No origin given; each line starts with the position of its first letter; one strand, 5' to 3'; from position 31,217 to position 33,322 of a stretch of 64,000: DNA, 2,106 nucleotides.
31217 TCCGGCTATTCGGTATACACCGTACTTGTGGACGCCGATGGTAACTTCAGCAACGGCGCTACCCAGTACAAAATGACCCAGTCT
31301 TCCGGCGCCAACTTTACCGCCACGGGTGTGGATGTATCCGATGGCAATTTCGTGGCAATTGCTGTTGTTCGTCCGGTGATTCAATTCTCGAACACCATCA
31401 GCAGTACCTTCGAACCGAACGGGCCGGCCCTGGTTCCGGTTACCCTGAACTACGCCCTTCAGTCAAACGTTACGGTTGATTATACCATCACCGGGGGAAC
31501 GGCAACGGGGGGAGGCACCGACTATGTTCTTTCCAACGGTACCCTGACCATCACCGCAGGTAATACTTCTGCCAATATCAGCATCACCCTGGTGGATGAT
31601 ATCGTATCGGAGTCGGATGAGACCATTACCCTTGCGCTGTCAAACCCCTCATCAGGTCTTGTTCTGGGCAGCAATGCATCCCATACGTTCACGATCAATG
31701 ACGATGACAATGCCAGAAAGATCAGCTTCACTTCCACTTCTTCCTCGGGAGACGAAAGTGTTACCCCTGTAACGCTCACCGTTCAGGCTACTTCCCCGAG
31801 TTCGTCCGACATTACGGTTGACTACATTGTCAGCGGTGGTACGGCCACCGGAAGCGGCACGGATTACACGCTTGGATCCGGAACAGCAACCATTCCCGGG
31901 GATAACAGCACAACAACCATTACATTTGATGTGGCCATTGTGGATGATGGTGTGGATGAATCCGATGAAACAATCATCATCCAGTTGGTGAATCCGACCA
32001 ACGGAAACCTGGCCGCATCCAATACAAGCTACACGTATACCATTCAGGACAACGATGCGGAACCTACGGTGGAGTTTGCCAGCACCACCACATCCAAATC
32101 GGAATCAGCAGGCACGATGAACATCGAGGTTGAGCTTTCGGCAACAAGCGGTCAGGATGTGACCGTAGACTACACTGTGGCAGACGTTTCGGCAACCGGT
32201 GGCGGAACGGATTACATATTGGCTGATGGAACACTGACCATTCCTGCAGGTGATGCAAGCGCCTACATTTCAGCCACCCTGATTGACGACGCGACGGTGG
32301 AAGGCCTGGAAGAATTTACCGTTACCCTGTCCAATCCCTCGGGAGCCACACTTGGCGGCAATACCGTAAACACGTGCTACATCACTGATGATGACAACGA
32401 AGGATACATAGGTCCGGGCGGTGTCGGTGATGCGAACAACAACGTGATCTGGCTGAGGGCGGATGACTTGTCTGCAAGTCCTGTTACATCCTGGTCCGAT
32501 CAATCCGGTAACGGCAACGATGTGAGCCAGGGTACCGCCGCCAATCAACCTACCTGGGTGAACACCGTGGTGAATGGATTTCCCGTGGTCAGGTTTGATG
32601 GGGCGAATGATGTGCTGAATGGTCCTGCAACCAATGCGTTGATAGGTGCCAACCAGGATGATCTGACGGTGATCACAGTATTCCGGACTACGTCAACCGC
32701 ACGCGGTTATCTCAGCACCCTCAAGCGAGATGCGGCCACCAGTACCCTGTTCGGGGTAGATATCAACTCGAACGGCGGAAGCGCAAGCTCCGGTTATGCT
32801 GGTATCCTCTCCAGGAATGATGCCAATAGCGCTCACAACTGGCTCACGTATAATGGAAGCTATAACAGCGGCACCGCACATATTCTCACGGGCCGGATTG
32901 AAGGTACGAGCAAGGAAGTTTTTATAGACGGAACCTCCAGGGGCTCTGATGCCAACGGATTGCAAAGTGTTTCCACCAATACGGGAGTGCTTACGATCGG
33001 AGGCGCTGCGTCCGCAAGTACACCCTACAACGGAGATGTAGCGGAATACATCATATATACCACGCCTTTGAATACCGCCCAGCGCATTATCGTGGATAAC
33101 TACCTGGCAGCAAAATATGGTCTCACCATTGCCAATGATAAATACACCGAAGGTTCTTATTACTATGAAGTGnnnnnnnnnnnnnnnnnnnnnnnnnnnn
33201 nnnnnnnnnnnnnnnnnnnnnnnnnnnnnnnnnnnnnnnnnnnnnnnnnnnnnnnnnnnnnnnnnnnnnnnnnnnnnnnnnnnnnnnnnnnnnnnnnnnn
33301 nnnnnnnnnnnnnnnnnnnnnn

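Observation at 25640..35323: Giant 3227-aa T9SS protein built from four tandem LamG-plus-Calx-beta modules with highly similar ~2.24-kb nucleotide repeats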

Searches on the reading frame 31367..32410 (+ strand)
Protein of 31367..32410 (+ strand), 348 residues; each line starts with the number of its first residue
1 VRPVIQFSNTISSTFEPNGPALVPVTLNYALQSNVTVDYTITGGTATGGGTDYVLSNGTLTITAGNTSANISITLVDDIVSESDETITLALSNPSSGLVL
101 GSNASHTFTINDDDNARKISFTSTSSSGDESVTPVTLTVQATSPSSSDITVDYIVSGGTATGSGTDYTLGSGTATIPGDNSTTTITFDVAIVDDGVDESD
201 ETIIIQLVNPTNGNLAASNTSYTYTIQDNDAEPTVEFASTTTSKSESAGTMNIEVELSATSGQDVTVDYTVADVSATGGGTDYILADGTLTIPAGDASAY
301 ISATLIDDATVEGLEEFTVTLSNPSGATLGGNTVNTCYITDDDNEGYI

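Call 59: search_solved_structures(query=window:31367-32410:+, max_evalue=0.001, show_alignments=2)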
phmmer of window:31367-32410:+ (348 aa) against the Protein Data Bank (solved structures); distinct sequences matched with E-value up to 0.001: 13.
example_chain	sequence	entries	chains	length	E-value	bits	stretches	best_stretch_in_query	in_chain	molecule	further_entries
3us9_A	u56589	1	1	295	4.3e-17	65.9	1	29-235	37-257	Sodium/calcium exchanger 1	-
8sgi_A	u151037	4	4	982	4.4e-14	56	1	28-211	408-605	Sodium/calcium exchanger 1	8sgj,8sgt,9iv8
3rb7_A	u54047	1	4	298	8.2e-14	55.1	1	30-235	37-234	Na/Ca exchange protein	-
3rb5_A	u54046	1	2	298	3.7e-13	53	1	30-210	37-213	Na/Ca exchange protein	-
8jp0_A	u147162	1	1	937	6e-12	49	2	28-94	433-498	Sodium/calcium exchanger 1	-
3ead_A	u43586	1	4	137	3e-09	40.2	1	29-130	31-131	Na/Ca exchange protein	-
2fws_A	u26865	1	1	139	1.8e-07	34.3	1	28-94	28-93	Sodium/calcium exchanger 1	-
2dpk_A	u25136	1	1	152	2.6e-07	33.8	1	28-94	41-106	Sodium/calcium exchanger 1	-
3e9t_A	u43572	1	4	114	3.8e-07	33.2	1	29-114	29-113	Na/Ca exchange protein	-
3gin_A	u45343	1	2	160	1e-06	31.9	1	27-94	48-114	Sodium/calcium exchanger 1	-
2fwu_A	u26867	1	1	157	5.1e-05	26.3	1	8-230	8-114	Sodium/calcium exchanger 1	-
2kls_A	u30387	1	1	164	5.5e-05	26.2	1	7-230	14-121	Sodium/calcium exchanger 1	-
2lt9_A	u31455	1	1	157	0.00028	23.8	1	237-344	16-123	Protein Slc8a3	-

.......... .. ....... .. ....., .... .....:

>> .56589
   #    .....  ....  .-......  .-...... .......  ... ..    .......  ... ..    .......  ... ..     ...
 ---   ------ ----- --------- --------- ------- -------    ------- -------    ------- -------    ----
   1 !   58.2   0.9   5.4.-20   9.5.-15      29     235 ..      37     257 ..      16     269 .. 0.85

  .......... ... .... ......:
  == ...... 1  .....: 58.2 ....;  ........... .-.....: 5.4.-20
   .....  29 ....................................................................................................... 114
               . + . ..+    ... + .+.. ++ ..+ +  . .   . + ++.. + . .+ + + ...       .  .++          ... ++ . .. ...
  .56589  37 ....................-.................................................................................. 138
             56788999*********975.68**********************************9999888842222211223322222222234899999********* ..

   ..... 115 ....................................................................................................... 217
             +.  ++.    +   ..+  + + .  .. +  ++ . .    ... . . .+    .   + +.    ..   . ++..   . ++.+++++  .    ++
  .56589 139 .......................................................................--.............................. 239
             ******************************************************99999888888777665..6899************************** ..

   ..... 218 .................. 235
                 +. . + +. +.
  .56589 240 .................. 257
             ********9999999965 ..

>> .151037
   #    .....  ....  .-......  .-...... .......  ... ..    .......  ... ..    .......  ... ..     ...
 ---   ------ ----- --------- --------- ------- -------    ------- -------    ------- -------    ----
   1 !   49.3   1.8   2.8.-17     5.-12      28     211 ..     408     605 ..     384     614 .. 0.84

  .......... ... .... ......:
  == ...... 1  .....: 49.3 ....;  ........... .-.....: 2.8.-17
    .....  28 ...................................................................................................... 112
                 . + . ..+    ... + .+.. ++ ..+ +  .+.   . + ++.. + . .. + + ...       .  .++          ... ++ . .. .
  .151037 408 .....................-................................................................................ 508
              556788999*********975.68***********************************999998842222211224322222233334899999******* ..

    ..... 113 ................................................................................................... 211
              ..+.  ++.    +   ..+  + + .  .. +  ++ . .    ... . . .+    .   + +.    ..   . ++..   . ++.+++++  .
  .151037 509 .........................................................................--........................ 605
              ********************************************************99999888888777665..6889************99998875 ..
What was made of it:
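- Closest known: Calx-beta domains CBD1/CBD2 of the Na+/Ca2+ exchanger NCX1. Same: They are tandemly joined and the acidic DDD/ExxE Ca2+-site motifs align (call 59).
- The Calx-beta triplet aligns to NCX1 CBD1-CBD2 (3us9) at E 4e-17, with the DDD and ExxE motifs conserved (call 59).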

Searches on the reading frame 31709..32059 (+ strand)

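Call 13: search_protein_families(library=pfam, proteins=[window:31709-32059:+], max_evalue=1)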
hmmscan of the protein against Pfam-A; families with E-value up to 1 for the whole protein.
window:31709-32059:+ (117 aa): 2 families
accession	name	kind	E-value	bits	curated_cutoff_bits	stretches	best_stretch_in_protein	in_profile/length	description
PF03160.20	Calx-beta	-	1.3e-12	48.2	27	1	3-115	6-118/119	Calx-beta domain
PF15967.10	Nucleoporin_FG2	-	0.48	9.3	32.3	1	7-106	111-209/604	Nucleoporin FG repeated region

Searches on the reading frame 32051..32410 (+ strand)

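Call 13: search_protein_families(library=pfam, proteins=[window:32051-32410:+], max_evalue=1)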
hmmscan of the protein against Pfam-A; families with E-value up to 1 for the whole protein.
window:32051-32410:+ (120 aa): 3 families
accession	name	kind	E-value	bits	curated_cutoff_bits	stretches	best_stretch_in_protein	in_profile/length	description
PF03160.20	Calx-beta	-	1.1e-18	67.8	27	1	2-115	3-119/119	Calx-beta domain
PF08522.16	BT_3987-like_N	-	0.0052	17.9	25.9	1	11-76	18-95/120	BT_3987-like, N-terminal domain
PF20608.4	Phage_tube_C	-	0.16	12.8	24.1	1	5-61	5-59/82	Phage tail tube protein C-terminal domain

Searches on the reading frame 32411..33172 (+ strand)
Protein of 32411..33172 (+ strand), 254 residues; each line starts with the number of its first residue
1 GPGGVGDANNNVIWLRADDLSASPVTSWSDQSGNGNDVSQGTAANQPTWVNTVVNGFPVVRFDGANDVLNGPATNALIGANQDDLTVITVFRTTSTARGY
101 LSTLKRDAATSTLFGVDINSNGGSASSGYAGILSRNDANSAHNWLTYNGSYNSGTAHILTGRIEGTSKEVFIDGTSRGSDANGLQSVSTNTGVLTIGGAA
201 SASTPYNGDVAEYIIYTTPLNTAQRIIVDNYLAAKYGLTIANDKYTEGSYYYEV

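Call 14: search_protein_families(library=pfam, proteins=[window:32411-33172:+], max_evalue=1)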
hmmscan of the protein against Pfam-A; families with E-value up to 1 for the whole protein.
window:32411-33172:+ (254 aa): 1 family
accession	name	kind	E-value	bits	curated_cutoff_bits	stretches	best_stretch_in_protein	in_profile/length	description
PF13385.13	Laminin_G_3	-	1.2e-06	29.2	27.6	1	84-223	18-148/151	Concanavalin A-like lectin/glucanases superfamily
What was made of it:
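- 32411..33604 (+): Module 4 LamG + DUF8202 (aa 2258-2655), not followed by Calx-beta. Laminin_G_3 at 29.2 bits (call 14).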
